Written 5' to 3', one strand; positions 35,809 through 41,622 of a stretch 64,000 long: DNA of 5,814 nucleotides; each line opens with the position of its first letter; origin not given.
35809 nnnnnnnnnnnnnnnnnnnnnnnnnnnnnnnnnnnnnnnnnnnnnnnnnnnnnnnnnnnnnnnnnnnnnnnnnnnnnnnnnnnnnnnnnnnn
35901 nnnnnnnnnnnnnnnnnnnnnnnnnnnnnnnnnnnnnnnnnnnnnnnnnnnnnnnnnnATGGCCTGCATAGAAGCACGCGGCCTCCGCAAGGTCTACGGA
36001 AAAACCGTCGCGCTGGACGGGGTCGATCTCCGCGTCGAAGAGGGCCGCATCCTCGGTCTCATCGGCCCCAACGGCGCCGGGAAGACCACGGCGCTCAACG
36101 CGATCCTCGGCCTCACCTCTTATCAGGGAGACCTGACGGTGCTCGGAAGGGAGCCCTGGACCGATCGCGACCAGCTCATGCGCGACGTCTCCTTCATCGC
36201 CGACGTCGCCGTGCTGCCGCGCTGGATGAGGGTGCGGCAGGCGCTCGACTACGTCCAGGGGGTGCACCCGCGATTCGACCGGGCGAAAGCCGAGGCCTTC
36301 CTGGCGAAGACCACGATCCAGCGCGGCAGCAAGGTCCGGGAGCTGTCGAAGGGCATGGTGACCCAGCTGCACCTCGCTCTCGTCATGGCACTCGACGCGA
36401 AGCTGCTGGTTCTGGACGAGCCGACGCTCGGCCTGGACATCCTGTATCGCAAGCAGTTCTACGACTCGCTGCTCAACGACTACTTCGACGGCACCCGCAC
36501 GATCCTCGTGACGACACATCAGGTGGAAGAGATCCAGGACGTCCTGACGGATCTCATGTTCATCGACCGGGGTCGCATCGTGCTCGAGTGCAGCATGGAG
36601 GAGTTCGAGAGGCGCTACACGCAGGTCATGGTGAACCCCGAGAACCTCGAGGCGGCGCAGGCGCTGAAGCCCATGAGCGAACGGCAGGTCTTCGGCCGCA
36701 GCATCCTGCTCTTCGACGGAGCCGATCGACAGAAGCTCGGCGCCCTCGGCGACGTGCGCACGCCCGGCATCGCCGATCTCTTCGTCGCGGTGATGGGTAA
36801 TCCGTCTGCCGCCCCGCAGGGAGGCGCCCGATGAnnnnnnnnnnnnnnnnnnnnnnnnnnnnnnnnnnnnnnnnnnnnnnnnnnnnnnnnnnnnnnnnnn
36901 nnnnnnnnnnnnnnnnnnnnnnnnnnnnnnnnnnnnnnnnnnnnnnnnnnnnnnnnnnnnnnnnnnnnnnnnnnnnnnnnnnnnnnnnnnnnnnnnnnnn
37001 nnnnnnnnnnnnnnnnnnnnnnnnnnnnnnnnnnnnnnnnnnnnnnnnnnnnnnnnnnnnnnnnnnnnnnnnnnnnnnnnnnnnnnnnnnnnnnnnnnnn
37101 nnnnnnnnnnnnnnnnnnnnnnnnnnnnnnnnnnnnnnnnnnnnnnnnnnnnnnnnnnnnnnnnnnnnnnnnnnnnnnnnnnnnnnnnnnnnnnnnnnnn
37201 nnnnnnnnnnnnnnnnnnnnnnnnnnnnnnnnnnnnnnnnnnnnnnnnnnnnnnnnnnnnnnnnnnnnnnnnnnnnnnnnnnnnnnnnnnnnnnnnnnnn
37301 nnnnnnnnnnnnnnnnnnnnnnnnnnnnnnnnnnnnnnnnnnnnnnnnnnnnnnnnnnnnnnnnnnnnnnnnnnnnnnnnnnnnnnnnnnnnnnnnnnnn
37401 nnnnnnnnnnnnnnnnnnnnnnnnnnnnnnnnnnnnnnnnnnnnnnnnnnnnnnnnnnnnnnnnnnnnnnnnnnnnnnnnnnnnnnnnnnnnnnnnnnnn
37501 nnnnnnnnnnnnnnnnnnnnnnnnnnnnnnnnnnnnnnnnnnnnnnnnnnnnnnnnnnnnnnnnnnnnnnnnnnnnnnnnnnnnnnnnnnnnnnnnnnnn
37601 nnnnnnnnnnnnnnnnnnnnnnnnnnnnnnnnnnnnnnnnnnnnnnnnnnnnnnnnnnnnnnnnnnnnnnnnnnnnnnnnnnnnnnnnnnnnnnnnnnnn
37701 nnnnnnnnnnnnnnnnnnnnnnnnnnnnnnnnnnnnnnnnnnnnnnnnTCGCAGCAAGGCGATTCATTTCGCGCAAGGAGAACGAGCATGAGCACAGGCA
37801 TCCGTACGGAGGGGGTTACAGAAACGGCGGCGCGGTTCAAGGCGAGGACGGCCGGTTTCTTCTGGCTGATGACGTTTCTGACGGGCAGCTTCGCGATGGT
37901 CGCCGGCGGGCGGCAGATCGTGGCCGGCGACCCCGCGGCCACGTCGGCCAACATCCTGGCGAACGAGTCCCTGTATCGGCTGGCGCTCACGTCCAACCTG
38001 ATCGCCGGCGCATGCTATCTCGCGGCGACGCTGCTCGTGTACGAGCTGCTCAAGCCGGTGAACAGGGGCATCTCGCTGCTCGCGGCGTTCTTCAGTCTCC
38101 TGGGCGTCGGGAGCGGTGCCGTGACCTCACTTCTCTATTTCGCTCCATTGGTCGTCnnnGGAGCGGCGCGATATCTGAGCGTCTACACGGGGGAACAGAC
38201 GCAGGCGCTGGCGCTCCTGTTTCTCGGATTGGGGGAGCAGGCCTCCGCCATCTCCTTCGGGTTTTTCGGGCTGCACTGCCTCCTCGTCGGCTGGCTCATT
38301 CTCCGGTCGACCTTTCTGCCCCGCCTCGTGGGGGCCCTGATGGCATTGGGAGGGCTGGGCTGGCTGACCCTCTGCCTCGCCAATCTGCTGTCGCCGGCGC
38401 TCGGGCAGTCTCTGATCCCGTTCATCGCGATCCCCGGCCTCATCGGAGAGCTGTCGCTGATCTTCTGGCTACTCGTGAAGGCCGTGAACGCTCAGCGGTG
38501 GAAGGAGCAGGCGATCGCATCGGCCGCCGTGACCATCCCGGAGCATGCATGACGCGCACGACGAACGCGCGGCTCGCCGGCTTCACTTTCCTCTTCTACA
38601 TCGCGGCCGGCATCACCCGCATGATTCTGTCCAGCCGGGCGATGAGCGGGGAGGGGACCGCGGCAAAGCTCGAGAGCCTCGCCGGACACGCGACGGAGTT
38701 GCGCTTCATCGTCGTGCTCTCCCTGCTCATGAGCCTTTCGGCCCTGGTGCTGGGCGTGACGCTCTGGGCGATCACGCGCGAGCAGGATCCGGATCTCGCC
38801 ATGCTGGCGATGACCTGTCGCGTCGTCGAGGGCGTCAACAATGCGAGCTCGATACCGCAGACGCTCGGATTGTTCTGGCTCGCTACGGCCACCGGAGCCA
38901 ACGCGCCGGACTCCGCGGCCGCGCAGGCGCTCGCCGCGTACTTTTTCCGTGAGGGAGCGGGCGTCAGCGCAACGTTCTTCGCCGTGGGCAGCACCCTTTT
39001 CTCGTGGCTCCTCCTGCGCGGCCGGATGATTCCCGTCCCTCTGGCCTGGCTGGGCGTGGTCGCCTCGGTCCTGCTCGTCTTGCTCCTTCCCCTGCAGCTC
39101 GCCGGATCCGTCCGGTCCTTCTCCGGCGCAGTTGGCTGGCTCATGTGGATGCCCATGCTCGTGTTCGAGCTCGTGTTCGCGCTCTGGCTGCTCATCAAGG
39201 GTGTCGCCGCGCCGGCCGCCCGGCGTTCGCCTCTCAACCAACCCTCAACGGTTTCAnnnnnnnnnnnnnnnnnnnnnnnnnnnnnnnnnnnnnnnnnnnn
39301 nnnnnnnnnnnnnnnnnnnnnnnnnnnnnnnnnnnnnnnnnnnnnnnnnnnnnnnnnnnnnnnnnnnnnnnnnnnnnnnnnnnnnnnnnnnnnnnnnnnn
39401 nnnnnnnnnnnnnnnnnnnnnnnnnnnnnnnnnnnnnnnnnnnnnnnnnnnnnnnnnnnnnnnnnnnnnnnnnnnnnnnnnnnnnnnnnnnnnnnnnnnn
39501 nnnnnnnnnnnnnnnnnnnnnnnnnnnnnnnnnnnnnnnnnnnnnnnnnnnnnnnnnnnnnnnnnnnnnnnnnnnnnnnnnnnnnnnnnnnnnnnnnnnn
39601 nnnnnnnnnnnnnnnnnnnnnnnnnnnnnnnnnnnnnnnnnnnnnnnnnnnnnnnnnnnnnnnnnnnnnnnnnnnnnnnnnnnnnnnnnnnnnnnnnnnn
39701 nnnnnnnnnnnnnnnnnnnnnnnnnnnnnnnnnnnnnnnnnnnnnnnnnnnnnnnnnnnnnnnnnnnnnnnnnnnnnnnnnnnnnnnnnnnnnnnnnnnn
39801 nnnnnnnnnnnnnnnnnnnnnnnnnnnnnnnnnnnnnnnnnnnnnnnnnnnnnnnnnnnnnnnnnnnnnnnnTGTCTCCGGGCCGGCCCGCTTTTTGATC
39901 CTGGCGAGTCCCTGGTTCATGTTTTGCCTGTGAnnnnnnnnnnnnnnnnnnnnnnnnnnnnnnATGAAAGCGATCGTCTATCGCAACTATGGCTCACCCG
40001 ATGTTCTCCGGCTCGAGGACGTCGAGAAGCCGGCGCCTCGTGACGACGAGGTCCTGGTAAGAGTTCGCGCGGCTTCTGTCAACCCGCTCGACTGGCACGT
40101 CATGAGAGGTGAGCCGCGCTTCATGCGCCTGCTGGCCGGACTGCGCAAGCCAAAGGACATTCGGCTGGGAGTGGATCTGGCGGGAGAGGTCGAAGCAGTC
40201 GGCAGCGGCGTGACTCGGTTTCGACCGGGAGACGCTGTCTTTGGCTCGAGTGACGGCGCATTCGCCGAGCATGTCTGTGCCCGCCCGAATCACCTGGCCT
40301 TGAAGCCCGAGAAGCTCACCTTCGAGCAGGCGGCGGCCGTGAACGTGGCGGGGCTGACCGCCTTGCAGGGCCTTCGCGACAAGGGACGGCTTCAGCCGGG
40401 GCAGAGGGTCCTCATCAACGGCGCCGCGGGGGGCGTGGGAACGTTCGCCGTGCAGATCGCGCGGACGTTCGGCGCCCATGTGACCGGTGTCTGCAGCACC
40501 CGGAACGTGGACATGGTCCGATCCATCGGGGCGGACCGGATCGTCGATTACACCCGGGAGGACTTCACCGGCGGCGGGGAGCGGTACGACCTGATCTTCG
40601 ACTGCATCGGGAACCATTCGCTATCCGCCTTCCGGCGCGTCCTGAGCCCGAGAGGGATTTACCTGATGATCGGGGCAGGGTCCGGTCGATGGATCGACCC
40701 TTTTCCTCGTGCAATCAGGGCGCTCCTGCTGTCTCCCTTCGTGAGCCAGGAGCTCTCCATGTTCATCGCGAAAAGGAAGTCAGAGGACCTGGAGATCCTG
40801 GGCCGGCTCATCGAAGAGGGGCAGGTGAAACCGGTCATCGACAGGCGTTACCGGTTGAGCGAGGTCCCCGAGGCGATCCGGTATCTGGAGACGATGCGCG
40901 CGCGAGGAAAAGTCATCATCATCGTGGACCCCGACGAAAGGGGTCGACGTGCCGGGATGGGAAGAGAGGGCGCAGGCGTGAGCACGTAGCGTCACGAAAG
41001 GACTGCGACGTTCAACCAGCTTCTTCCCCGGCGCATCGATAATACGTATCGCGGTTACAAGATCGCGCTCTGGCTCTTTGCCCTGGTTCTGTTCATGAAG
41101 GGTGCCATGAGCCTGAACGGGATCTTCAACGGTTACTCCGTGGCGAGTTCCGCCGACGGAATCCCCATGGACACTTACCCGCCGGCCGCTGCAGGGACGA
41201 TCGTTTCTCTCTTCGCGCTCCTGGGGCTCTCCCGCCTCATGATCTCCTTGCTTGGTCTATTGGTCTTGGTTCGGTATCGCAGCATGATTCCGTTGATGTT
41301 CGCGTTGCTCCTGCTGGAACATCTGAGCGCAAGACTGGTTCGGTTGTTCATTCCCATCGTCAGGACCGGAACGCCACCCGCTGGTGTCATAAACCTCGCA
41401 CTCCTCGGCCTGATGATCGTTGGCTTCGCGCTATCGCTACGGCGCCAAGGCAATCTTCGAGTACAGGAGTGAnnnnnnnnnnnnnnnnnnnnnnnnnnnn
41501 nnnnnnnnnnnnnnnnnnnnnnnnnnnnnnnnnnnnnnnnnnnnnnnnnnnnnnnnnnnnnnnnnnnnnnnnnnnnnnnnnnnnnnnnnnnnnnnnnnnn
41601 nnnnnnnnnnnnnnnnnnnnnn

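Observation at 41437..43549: Two adjacent decayed genes (M19 dipeptidase with >=3 frameshifts; MmyB-like regulator with >=3 frameshifts and a truncated 5' end) while an 8.8-kb ORF nearby is intact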

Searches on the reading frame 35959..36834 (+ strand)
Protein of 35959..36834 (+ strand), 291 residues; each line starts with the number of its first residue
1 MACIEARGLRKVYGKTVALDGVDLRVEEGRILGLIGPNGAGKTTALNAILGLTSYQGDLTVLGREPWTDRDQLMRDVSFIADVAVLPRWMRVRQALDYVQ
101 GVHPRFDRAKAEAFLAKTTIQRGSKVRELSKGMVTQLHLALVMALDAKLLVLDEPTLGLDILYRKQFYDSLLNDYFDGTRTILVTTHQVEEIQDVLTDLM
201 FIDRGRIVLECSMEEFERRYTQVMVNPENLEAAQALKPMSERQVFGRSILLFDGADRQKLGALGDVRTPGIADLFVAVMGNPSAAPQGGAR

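Call 29: find_encoding_contigs(protein=P0244, flank=10000, max_places=3)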
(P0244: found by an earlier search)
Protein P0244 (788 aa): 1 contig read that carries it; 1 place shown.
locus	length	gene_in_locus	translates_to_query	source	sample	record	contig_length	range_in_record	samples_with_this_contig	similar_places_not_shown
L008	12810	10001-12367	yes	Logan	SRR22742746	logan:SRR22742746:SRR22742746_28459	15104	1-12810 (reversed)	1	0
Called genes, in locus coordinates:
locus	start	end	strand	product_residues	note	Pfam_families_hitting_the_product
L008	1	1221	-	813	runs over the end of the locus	PF00069:Pkinase, PF07714:PK_Tyr_Ser-Thr, PF01636:APH (faint), PF13176:TPR_7 (faint), PF13428:TPR_14 (faint), PF07719:TPR_2 (faint), PF13432:TPR_16 (weak), PF14559:TPR_19 (weak), +6 more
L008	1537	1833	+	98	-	PF16697:Yop-YscD_cpl, PF00498:FHA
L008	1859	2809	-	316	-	PF05368:NmrA, PF13460:NAD_binding_10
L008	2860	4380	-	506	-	PF00370:FGGY_N, PF02782:FGGY_C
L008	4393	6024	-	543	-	PF00890:FAD_binding_2 (faint), PF01266:DAO, PF12831:FAD_oxidored (weak), PF13450:NAD_binding_8 (weak), PF16901:DAO_C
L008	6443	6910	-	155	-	-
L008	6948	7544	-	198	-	-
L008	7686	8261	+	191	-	PF04542:Sigma70_r2, PF08281:Sigma70_r4_2, PF04545:Sigma70_r4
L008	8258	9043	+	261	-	PF13490:zf-HC2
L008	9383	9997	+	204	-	PF00111:Fer2 (weak), PF01799:Fer2_2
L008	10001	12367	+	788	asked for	PF01315:Ald_Xan_dh_C, PF02738:MoCoBD_1, PF20256:MoCoBD_2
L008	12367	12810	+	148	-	?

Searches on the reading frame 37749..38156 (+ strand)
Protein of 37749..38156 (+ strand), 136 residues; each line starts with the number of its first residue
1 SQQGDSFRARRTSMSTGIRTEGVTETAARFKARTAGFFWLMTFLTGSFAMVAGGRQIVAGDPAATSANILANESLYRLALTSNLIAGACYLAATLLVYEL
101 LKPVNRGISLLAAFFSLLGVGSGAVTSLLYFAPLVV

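Call 24: search_protein_families(library=pfam, proteins=[window:37749-38156:+], max_evalue=0.01)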
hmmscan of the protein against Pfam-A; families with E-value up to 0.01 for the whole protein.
window:37749-38156:+ (136 aa): 1 family
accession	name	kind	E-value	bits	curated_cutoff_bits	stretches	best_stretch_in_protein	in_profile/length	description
PF14329.11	DUF4386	-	8.4e-17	62.2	27.6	1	34-134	1-102/210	Domain of unknown function (DUF4386)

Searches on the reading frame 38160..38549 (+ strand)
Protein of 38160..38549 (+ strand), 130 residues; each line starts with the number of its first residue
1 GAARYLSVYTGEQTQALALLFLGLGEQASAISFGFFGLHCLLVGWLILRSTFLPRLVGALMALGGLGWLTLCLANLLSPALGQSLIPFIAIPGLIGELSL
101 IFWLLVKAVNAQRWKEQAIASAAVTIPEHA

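Call 24: search_protein_families(library=pfam, proteins=[window:38160-38549:+], max_evalue=0.01)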
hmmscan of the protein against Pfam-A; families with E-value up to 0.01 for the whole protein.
window:38160-38549:+ (130 aa): 1 family
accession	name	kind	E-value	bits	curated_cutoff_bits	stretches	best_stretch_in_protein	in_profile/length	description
PF14329.11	DUF4386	-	1.2e-19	71.5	27.6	1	11-107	113-209/210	Domain of unknown function (DUF4386)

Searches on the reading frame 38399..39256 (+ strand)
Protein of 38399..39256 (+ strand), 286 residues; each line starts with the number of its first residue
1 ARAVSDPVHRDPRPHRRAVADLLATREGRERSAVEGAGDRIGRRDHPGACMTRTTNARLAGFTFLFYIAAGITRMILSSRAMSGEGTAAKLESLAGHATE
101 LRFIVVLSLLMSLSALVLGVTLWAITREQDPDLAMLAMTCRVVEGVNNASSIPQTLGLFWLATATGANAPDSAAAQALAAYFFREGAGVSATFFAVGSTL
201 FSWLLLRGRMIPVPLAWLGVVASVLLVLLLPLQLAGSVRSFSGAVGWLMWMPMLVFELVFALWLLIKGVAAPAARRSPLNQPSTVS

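Call 24: search_protein_families(library=pfam, proteins=[window:38399-39256:+], max_evalue=0.01)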
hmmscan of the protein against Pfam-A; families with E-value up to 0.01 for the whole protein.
window:38399-39256:+ (286 aa): 1 family
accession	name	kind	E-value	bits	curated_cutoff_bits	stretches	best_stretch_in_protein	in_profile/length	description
PF14329.11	DUF4386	-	7.2e-28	98.4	27.6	1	59-268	1-210/210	Domain of unknown function (DUF4386)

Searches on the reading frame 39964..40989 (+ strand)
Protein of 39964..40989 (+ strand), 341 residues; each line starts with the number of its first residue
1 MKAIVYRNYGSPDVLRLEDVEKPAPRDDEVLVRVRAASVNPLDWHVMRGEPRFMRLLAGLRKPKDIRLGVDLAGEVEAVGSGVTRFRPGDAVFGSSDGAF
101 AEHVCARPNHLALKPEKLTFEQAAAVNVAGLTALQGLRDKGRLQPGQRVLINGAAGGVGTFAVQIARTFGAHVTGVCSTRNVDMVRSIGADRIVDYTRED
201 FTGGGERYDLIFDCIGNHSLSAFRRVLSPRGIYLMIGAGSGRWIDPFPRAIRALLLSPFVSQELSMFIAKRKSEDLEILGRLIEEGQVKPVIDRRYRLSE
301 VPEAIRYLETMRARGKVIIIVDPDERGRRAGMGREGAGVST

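Call 5: search_protein_families(library=pfam, proteins=[window:39964-40989:+], max_evalue=0.01)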
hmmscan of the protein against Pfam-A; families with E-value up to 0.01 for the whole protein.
window:39964-40989:+ (341 aa): 4 families
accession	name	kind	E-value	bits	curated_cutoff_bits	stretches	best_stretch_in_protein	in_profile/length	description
PF13602.12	ADH_zinc_N_2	-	1.3e-28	101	27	1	188-319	1-134/134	Zinc-binding dehydrogenase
PF08240.17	ADH_N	-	1.4e-16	61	23.5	1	27-115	2-103/104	Alcohol dehydrogenase GroES-like domain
PF00107.32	ADH_zinc_N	-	8.4e-15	55.3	31.8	1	157-242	1-94/129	Zinc-binding dehydrogenase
PF16884.10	ADH_N_2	-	0.0011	19.3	31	1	12-96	15-92/108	N-terminal domain of oxidoreductase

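Call 6: find_encoding_contigs(protein=window:39964-40989:+, flank=6000, max_places=6)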
Protein window:39964-40989:+ (341 aa): no gene with exactly this product is on record in the collection.

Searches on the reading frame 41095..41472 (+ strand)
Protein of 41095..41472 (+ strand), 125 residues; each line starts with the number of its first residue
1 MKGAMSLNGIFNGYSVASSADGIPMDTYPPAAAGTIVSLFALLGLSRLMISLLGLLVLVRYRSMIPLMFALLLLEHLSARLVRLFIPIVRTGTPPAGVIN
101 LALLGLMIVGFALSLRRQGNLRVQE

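Call 5: search_protein_families(library=pfam, proteins=[window:41095-41472:+], max_evalue=0.01)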
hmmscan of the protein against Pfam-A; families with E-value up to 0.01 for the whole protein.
window:41095-41472:+ (125 aa): 0 families

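Call 54: search_protein_families(library=ncbifam, proteins=[window:41095-41472:+], max_evalue=0.01)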
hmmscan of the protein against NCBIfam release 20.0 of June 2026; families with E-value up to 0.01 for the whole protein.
window:41095-41472:+ (125 aa): 0 families
